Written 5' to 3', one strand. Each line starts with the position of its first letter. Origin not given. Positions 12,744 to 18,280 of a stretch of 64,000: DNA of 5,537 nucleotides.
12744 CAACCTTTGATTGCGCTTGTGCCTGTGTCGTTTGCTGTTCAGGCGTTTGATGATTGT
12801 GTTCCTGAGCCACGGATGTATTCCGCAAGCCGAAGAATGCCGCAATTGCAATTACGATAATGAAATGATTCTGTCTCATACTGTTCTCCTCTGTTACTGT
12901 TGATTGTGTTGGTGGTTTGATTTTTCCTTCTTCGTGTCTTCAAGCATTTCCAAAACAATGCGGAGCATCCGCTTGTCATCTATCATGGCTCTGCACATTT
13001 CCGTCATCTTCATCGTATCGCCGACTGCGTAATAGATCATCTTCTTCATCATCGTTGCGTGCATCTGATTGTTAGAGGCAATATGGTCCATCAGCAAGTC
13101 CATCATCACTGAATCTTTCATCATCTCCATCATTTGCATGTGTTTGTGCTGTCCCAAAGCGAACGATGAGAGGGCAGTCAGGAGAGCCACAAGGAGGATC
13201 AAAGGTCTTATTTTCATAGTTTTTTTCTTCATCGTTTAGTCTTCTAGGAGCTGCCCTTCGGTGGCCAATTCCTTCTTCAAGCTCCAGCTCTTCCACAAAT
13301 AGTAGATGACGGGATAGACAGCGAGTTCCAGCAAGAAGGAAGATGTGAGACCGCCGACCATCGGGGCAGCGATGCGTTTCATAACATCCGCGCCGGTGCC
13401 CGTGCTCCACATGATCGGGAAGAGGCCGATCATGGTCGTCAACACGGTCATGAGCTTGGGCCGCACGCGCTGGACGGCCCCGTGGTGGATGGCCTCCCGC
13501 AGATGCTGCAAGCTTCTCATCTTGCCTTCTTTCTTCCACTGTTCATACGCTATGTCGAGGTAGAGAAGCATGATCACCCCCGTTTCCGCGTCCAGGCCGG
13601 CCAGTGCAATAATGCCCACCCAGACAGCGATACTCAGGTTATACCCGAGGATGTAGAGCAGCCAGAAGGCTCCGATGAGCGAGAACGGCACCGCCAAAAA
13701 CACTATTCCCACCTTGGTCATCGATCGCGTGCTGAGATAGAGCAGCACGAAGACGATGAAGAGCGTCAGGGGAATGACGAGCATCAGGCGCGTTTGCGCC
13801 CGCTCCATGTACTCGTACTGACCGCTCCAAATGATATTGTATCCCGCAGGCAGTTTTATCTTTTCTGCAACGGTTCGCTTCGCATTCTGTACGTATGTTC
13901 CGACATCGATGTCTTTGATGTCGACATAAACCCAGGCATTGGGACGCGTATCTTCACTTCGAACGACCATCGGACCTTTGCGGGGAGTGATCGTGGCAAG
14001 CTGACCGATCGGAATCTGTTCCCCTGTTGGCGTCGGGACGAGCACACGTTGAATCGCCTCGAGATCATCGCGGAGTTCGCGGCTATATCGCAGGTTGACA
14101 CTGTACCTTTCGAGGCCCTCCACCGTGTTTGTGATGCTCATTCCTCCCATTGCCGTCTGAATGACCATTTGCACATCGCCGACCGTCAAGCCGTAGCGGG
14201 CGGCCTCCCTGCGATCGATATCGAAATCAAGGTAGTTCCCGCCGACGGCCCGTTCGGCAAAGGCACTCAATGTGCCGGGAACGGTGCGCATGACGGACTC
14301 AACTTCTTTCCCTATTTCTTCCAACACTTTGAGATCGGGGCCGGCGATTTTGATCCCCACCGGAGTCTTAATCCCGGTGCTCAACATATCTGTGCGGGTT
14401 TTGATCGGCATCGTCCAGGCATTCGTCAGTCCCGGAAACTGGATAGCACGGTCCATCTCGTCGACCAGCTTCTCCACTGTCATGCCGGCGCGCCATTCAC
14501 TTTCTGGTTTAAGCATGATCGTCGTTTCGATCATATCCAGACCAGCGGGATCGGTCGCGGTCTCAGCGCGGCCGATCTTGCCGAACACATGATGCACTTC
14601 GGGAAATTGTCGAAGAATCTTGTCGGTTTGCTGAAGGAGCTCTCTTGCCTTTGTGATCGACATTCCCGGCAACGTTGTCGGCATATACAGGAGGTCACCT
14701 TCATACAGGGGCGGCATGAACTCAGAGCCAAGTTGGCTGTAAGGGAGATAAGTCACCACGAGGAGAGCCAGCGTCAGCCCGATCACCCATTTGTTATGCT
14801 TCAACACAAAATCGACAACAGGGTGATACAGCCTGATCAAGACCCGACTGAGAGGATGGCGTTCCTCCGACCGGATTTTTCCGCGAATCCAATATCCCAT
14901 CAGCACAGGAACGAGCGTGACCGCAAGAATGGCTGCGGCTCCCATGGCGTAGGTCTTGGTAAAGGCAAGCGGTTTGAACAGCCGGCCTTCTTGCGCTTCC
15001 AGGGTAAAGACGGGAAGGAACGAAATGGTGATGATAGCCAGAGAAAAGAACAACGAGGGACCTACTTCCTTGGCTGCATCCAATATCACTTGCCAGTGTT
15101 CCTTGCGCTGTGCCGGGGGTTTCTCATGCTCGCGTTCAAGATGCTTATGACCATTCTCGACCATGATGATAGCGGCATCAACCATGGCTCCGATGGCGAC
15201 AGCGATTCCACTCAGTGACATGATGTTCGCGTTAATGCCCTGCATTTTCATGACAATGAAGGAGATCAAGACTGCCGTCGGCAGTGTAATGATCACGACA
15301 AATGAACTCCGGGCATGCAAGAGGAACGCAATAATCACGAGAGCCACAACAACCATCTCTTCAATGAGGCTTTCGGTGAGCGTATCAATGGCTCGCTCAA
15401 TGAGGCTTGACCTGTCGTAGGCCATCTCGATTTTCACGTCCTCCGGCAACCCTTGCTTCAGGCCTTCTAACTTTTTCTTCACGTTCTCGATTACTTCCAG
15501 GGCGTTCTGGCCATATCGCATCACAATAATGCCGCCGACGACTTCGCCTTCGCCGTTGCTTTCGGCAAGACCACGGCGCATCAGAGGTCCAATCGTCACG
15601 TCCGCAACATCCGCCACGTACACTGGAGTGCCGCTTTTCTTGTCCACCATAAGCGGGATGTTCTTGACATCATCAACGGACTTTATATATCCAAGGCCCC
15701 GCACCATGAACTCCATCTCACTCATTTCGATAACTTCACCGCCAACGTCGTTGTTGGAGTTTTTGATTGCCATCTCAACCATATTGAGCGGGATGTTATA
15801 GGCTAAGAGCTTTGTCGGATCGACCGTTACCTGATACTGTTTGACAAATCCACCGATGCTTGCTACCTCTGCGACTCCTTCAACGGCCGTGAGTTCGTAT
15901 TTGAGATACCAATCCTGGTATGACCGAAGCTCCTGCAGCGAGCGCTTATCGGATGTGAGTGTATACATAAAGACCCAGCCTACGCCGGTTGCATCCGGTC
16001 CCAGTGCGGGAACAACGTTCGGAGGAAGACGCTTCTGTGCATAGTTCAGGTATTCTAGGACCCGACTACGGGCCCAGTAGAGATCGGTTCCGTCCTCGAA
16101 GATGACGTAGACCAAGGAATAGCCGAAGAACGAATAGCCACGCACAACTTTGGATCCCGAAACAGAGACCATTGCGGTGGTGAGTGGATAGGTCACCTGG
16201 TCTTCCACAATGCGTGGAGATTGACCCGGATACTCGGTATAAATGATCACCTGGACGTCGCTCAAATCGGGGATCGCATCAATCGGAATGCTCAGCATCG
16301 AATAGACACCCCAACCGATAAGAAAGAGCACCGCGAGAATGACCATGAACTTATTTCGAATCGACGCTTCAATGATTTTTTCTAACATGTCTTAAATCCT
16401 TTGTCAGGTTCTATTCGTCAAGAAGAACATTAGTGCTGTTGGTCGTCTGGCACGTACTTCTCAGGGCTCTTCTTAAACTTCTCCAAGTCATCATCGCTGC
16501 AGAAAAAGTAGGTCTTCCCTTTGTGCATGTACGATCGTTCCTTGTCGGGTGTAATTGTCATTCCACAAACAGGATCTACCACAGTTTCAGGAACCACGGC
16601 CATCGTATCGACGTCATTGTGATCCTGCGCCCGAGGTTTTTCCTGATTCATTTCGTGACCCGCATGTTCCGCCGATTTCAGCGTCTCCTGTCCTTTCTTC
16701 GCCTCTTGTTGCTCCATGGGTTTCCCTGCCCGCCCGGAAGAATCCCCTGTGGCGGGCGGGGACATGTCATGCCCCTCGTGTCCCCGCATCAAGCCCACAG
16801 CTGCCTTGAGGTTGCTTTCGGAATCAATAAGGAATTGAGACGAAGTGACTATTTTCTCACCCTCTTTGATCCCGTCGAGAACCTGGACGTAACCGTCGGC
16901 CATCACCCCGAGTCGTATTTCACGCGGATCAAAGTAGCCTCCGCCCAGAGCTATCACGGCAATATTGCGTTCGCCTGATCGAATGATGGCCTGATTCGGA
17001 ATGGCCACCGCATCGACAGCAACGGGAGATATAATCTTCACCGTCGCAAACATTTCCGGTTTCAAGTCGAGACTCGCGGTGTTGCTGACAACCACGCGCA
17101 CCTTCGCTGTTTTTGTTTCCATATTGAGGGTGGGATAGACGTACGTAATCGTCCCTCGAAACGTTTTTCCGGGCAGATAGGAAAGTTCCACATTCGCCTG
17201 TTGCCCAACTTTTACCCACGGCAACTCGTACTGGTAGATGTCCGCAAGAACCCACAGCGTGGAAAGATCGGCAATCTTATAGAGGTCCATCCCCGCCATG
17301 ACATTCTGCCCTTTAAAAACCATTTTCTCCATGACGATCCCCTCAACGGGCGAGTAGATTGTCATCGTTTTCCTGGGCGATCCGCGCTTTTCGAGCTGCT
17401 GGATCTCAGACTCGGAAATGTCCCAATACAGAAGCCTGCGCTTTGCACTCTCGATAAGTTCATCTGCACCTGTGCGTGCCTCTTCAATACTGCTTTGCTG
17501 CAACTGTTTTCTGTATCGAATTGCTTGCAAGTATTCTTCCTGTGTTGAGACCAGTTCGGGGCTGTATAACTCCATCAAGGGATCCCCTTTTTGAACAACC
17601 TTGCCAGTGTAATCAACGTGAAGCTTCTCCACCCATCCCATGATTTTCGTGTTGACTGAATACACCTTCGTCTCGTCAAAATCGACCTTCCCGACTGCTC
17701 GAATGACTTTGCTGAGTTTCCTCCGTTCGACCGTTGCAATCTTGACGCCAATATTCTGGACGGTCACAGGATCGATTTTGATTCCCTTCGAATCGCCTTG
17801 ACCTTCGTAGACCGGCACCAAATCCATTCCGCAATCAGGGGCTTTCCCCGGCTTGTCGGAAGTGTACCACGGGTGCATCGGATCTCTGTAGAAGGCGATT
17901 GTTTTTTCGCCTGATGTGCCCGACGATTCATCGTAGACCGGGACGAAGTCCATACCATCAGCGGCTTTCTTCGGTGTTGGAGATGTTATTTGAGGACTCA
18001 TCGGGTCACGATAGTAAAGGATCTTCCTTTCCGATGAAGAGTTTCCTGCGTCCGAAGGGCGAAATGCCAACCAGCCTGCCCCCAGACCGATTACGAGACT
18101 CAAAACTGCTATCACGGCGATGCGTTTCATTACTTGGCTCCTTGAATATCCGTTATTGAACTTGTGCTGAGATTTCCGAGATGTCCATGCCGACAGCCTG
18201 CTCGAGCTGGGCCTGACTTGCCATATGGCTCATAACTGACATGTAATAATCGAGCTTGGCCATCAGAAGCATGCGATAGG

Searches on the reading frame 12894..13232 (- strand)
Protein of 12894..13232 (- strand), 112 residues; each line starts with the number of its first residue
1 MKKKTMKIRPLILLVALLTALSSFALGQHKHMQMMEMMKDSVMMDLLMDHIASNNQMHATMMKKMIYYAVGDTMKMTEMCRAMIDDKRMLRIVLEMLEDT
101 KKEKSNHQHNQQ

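Call 7: search_protein_families(library=pfam, proteins=[window:12894-13232:-], max_evalue=0.01)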
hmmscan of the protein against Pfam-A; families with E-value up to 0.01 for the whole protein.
window:12894-13232:- (112 aa): 1 family
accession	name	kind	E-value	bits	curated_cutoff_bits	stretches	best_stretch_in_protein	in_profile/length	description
PF16448.10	LapD_MoxY_N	-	0.0089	16.3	25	0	46-109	11-76/124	LapD/MoxY periplasmic domain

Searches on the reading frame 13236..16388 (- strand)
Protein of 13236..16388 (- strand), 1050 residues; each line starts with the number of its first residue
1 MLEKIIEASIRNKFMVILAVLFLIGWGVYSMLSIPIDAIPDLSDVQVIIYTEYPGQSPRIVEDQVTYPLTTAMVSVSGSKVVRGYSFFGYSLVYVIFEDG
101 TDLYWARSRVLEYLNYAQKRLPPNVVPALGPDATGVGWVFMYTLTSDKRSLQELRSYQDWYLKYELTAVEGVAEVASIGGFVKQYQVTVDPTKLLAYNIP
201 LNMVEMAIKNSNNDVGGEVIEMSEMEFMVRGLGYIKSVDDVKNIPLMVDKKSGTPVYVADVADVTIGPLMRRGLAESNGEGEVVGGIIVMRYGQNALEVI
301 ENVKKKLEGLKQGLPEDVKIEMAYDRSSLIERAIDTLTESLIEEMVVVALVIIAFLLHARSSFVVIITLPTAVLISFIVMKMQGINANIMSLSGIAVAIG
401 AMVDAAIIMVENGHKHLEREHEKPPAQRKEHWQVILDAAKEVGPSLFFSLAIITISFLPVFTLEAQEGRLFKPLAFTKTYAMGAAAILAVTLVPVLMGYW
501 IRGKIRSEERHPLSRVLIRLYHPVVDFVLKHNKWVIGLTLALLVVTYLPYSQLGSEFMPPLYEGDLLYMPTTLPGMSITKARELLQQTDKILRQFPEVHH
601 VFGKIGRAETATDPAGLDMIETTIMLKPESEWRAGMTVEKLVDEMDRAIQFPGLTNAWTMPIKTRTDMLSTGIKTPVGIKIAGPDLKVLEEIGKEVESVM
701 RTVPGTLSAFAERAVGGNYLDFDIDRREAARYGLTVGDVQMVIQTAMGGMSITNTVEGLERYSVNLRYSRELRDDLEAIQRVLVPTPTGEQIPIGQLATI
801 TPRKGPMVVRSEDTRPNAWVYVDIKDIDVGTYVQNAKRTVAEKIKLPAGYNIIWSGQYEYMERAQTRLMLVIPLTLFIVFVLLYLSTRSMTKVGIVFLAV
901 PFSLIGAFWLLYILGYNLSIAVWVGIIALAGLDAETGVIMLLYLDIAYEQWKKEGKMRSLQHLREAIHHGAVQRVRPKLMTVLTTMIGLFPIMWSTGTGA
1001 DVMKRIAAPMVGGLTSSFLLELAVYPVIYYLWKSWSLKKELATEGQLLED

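Call 7: search_protein_families(library=pfam, proteins=[window:13236-16388:-], max_evalue=0.01)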
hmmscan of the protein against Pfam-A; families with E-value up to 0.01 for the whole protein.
window:13236-16388:- (1050 aa): 2 families
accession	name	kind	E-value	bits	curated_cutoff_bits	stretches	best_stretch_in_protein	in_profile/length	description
PF00873.25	ACR_tran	-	1.4e-237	791.5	28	1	5-1031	1-1019/1021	AcrB/AcrD/AcrF family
PF03176.21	MMPL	-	1.6e-07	31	20.5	2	336-504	141-306/333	MMPL family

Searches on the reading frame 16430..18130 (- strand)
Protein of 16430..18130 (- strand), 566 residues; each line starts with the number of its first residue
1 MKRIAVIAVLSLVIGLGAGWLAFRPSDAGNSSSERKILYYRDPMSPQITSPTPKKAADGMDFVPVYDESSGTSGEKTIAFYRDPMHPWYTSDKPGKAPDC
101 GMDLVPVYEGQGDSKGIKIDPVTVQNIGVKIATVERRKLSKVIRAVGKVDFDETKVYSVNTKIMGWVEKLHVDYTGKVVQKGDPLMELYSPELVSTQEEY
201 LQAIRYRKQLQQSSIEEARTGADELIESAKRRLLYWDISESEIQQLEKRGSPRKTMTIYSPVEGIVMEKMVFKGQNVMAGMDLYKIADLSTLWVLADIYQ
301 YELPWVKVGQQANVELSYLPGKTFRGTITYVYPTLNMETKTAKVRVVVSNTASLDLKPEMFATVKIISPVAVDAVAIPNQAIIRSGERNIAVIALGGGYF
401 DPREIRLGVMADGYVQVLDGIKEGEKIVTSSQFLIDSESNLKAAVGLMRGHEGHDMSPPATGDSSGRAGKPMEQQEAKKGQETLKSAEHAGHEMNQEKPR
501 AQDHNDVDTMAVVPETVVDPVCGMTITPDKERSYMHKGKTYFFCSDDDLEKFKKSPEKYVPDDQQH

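Call 7: search_protein_families(library=pfam, proteins=[window:16430-18130:-], max_evalue=0.01)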
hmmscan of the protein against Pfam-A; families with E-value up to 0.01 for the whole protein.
window:16430-18130:- (566 aa): 4 families
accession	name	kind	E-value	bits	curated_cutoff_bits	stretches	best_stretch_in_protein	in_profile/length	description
PF16576.10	HlyD_D23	-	9.2e-81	270.6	30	1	139-362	2-214/214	Barrel-sandwich domain of CusB or HlyD membrane-fusion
PF13437.12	HlyD_3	-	1e-19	71.6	22.2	1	257-358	1-105/106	HlyD family secretion protein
PF19335.5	HMBD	-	4.7e-14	52.5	23.6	1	81-107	2-28/28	Heavy metal binding domain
PF04945.19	YHS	-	2.3e-13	50.3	30.3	1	517-561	1-45/47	YHS domain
